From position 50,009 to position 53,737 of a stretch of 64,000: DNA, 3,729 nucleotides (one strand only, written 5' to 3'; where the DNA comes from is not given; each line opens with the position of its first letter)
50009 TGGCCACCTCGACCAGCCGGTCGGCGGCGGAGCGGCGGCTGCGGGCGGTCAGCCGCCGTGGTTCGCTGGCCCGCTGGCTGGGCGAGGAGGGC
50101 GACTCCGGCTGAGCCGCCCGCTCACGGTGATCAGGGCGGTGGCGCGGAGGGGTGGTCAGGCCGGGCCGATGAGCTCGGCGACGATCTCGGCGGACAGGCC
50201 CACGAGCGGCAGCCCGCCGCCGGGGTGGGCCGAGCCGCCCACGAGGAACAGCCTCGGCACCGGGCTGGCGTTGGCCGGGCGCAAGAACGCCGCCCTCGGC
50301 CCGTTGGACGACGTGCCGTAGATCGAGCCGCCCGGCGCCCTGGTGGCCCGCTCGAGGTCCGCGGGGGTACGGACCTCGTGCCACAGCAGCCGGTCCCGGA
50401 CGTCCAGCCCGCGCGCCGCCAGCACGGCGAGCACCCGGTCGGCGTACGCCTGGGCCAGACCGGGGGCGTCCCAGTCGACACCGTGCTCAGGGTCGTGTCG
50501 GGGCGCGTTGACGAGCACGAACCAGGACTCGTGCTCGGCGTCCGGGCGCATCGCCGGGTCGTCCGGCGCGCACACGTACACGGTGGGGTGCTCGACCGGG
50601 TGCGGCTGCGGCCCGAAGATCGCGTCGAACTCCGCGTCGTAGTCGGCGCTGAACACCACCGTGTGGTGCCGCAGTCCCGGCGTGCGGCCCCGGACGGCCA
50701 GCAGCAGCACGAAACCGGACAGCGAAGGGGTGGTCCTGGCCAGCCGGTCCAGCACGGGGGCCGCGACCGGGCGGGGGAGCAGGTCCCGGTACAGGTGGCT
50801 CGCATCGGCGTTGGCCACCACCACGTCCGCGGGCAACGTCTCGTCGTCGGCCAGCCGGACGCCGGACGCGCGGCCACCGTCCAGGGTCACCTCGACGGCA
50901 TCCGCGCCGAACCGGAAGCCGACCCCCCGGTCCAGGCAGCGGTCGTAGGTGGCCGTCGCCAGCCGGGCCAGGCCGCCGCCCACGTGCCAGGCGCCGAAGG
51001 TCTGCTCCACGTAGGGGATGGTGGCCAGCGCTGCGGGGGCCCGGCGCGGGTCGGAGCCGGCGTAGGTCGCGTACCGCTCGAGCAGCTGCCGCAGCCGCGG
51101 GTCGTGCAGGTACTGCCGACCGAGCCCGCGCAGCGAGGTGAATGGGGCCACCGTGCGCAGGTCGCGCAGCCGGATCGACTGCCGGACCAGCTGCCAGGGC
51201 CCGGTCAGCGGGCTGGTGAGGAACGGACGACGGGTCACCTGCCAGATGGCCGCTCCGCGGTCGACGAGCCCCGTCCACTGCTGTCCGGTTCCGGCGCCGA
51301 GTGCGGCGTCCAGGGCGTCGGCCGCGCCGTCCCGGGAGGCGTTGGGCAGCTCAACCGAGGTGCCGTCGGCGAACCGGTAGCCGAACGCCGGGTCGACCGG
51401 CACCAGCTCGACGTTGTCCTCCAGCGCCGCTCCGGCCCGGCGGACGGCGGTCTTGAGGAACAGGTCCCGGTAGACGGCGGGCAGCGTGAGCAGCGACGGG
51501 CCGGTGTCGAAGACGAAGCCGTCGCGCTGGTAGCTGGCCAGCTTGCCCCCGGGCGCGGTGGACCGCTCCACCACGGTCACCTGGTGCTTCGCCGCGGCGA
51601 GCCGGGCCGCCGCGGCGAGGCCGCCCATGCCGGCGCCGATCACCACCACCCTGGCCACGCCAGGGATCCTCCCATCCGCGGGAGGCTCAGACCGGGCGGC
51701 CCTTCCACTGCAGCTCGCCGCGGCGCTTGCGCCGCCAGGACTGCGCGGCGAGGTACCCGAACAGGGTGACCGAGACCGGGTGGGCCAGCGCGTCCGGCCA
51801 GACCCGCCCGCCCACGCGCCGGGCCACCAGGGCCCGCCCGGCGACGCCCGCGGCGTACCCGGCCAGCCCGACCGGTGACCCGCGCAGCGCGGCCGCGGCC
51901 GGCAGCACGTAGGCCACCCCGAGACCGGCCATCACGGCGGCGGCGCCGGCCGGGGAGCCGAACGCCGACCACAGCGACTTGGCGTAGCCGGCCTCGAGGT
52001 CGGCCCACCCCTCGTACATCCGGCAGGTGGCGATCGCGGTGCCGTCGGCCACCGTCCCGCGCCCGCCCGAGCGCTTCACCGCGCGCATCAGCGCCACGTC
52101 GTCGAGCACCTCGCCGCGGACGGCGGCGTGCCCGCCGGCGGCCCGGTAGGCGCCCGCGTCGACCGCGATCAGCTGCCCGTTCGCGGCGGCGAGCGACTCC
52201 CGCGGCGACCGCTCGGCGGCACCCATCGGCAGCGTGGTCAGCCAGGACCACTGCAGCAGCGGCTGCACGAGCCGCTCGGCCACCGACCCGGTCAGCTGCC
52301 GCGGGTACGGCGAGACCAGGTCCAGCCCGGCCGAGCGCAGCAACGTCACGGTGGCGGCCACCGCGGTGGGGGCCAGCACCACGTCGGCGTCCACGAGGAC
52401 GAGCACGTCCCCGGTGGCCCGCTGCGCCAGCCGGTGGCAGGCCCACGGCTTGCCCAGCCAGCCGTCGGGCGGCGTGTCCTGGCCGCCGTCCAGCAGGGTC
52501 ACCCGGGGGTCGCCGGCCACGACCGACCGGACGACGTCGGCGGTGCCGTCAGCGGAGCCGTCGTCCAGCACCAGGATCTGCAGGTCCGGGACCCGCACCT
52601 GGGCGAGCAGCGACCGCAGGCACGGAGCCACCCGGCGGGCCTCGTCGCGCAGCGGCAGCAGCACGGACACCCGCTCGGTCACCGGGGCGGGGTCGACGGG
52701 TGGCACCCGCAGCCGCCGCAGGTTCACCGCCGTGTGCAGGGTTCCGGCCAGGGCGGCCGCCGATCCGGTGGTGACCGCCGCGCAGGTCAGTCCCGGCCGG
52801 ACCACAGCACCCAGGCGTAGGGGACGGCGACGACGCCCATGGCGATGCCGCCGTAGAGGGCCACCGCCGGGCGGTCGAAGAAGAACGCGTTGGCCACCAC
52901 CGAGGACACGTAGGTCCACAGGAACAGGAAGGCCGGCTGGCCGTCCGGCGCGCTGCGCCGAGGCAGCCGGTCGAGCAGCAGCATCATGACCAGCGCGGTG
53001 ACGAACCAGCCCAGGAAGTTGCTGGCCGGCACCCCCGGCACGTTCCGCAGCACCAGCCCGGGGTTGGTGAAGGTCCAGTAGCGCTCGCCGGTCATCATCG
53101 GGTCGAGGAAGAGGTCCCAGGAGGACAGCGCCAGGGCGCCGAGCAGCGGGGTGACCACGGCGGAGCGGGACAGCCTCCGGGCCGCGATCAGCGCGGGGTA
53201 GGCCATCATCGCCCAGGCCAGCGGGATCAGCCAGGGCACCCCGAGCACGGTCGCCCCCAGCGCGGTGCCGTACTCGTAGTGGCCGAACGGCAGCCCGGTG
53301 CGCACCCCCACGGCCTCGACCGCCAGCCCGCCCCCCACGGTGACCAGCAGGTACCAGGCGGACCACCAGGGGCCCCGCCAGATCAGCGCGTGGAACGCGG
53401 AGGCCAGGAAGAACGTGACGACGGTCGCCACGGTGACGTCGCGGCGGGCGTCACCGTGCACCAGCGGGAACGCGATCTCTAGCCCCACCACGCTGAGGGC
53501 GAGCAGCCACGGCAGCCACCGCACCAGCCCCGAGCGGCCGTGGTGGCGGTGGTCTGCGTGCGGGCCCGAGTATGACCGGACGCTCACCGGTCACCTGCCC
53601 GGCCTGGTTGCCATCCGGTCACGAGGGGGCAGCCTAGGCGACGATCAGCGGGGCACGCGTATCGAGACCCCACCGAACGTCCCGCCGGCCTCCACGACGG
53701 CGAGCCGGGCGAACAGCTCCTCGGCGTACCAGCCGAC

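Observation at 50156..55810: Carotenoid tailoring block predicts an oxygenated, glycosylated and possibly acylated carotenoid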

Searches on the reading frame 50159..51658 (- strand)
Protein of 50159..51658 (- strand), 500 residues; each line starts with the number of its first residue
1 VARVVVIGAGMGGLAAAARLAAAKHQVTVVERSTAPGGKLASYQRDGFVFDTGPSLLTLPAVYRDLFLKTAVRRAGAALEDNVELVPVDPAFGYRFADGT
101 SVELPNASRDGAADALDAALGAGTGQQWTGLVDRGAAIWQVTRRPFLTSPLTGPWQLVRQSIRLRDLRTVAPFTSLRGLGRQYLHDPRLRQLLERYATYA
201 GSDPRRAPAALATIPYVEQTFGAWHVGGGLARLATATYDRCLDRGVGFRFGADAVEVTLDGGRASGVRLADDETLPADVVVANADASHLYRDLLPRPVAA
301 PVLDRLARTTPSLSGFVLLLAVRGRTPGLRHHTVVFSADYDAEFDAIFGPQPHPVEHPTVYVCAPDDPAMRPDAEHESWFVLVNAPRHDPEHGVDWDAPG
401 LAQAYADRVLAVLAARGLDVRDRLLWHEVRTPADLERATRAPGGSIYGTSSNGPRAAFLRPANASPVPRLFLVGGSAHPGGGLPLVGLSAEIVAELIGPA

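Call 7: search_protein_families(library=pfam, proteins=[window:50159-51658:-], max_evalue=0.01)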
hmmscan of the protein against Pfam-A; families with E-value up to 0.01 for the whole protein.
window:50159-51658:- (500 aa): 11 families
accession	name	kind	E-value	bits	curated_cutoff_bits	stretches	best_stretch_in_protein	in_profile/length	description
PF01593.30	Amino_oxidase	-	1.9e-20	74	19.8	1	11-495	1-440/443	Flavin containing amine oxidoreductase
PF13450.12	NAD_binding_8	-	2.4e-15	57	21.9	1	6-63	1-58/68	NAD(P)-binding Rossmann-like domain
PF01266.30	DAO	-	3.5e-09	37.1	27.9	1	3-309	1-231/353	FAD dependent oxidoreductase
PF07992.20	Pyr_redox_2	-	9.9e-09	35.5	26.1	1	3-40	2-40/291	Pyridine nucleotide-disulphide oxidoreductase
PF00890.30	FAD_binding_2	-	1.9e-08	34.4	20.4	1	4-41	2-39/414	FAD binding domain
PF12831.13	FAD_oxidored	-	2.4e-06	27.5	27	1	4-42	2-40/416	FAD dependent oxidoreductase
PF00070.33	Pyr_redox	-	3.5e-06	27.9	22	1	3-36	1-34/82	Pyridine nucleotide-disulphide oxidoreductase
PF03486.20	HI0933_like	-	4.7e-05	23.4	50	1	3-41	2-40/244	HI0933-like protein Rossmann domain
PF01946.23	Thi4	-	8.6e-05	22.3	26.2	1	3-39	19-56/235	Thi4 family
PF13454.12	NAD_binding_9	-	0.00075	19.9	21.8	1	5-44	1-44/155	FAD-NAD(P)-binding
PF01262.27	AlaDh_PNT_C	-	0.0076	16.1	23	0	2-42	29-69/214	Alanine dehydrogenase/PNT, C-terminal domain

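Call 8: search_protein_families(library=ncbifam, proteins=[window:50159-51658:-], max_evalue=0.01)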
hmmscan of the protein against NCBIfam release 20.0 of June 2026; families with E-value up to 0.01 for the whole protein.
window:50159-51658:- (500 aa): 67 families (the best 25 are shown)
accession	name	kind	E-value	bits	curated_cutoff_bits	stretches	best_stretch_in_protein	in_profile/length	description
NF045637.1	carotdesatCrtDProt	equivalog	7.3e-107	357.9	580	1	4-497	1-482/485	1-hydroxycarotenoid 3,4-desaturase CrtD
TIGR02734.1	crtI_fam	subfamily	2.1e-99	333.5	238.1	1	4-497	1-488/504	phytoene desaturase family protein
NF042421.1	hydcarot_desat_CrtD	equivalog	2.1e-73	247.5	500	1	1-498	1-484/487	1-hydroxycarotenoid 3,4-desaturase CrtD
NF058655.1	CrtID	equivalog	6.4e-66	223.1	640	1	4-494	1-478/478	bifunctional phytoene desaturase/3,4-desaturase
TIGR02730.1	carot_isom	equivalog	3e-22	79.1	586.9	1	4-495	3-486/493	carotenoid isomerase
TIGR02733.1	desat_CrtD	equivalog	3.4e-21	75.5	549.7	2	3-54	3-54/492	C-3',4' desaturase CrtD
NF045689.1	BCarotKetCrtO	equivalog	4.4e-15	55.2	1000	2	354-483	383-523/563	beta-carotene ketolase CrtO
TIGR03467.1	HpnE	equivalog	1.5e-13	50.9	283.05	1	4-55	1-54/430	hydroxysqualene dehydroxylase HpnE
NF005560.0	PRK07233.1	equivalog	8.5e-12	44.6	252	1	3-50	2-49/435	hypothetical protein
NF001933.0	PRK00711.1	subfamily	1.1e-08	34.5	383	1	3-39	2-38/429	D-amino acid dehydrogenase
NF008845.0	PRK11883.1-5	equivalog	4.8e-08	31.7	560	1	3-55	6-64/468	protoporphyrinogen oxidase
NF005548.0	PRK07208.1-4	equivalog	8.3e-08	31.3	389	1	2-54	4-56/488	hypothetical protein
TIGR00562.1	proto_IX_ox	equivalog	1.4e-07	30.5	97.85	1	2-57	3-60/470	protoporphyrinogen oxidase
TIGR03997.1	mycofact_OYE_2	equivalog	3.2e-06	25.8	793.15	1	3-42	381-420/645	mycofactocin system FadH/OYE family oxidoreductase 2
NF009410.0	PRK12771.1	subfamily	5e-06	25.4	516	1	3-40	140-177/566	NAD(P)-binding protein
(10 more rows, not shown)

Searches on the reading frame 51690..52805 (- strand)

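Call 7: search_protein_families(library=pfam, proteins=[window:51690-52805:-], max_evalue=0.01)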
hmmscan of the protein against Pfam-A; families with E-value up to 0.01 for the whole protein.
window:51690-52805:- (372 aa): 4 families
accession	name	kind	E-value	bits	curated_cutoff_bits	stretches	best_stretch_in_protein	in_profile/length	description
PF00535.33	Glycos_transf_2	-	4.8e-17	62.8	23.3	1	47-165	1-112/168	Glycosyl transferase family 2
PF13641.12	Glyco_tranf_2_3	-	2.3e-14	54.4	27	1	45-257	2-208/230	Glycosyltransferase like family 2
PF13506.12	Glyco_transf_21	-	9e-09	35.5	21.7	1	119-257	18-151/174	Glycosyl transferase family 21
PF10111.15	Glyco_tranf_2_2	-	0.0011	18.9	27.3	1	48-158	2-108/276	Glycosyltransferase like family 2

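Call 8: search_protein_families(library=ncbifam, proteins=[window:51690-52805:-], max_evalue=0.01)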
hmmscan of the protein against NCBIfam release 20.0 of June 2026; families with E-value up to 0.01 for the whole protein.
window:51690-52805:- (372 aa): 12 families
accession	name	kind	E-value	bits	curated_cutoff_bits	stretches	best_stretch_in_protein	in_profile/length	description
TIGR03469.1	HpnB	hypoth_equivalog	2.7e-37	128.7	379.25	1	43-370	43-382/386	hopene-associated glycosyltransferase HpnB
NF045692.1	OglycostaseCruG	equivalog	5.1e-34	117.8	600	1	37-278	30-273/386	2'-O-glycosyltransferase CruG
TIGR03937.1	PgaC_IcaA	equivalog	5.9e-11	42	422.3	1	43-157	44-151/407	poly-beta-1,6-N-acetyl-D-glucosamine synthase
NF010496.0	PRK13915.1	equivalog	3.3e-08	33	262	1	43-174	30-162/307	glucosyl-3-phosphoglycerate synthase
TIGR04283.1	glyco_like_mftF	equivalog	1.3e-07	31.5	182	1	46-265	1-190/221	TIGR04283 family arsenosugar biosynthesis glycosyltransferase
TIGR03472.1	HpnI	equivalog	1.9e-07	30.3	310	1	11-261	8-253/373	bacteriohopanetetrol glucosamine biosynthesis glycosyltransferase HpnI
NF041875.1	EPS_EpsD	equivalog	2.1e-07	30.6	370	1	46-154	1-102/325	exopolysaccharide biosynthesis glycosyltransferase EpsD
TIGR04242.1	nodulat_NodC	equivalog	3e-07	29.8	550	1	42-158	46-158/395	chitooligosaccharide synthase NodC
NF007482.0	PRK10073.1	equivalog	3.7e-07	29.5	423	1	43-163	5-117/334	glycosyltransferase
NF053846.1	glyco_with_XrtP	equivalog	2.8e-06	26.3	520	1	48-122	45-114/440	XrtP-associated glycosyltransferase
NF047588.1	GlcsyltransPgfSStrep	equivalog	1.4e-05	24.4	500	1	46-166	3-119/308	glycosyltransferase PgfS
NF011307.0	PRK14716.1-5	equivalog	0.0021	17.1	431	1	39-148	57-171/464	glycosyl transferase family protein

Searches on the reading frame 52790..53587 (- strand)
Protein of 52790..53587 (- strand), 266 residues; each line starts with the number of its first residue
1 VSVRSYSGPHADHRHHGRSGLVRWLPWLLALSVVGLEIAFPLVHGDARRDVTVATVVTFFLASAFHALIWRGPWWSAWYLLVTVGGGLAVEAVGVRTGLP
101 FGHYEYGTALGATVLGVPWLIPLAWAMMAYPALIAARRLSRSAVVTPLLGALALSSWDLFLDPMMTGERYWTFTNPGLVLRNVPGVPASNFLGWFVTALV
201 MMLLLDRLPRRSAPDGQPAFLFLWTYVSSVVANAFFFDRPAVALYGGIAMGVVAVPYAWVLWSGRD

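Call 7: search_protein_families(library=pfam, proteins=[window:52790-53587:-], max_evalue=0.01)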
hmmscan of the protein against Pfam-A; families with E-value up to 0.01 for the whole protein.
window:52790-53587:- (266 aa): 1 family
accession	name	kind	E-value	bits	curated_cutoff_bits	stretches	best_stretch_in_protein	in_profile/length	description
PF04240.17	Caroten_synth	-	1.8e-37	129.8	25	1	55-237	5-186/209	Carotenoid biosynthesis protein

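Call 8: search_protein_families(library=ncbifam, proteins=[window:52790-53587:-], max_evalue=0.01)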
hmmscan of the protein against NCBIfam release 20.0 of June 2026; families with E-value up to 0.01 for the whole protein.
window:52790-53587:- (266 aa): 3 families
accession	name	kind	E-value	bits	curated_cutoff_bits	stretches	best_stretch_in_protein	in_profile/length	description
TIGR03460.1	crt_membr_arch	equivalog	1.3e-38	133.3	154.7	1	51-253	34-241/248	bisanhydrobacterioruberin hydratase CruF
NF045693.1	GCarotHydoxCruF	equivalog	3.5e-16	59.4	400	1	55-204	58-217/310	gamma-carotene 1'-hydroxylase CruF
NF041333.1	CruF_Halo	equivalog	1e-14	54.7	300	1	79-208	77-207/268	bisanhydrobacterioruberin hydratase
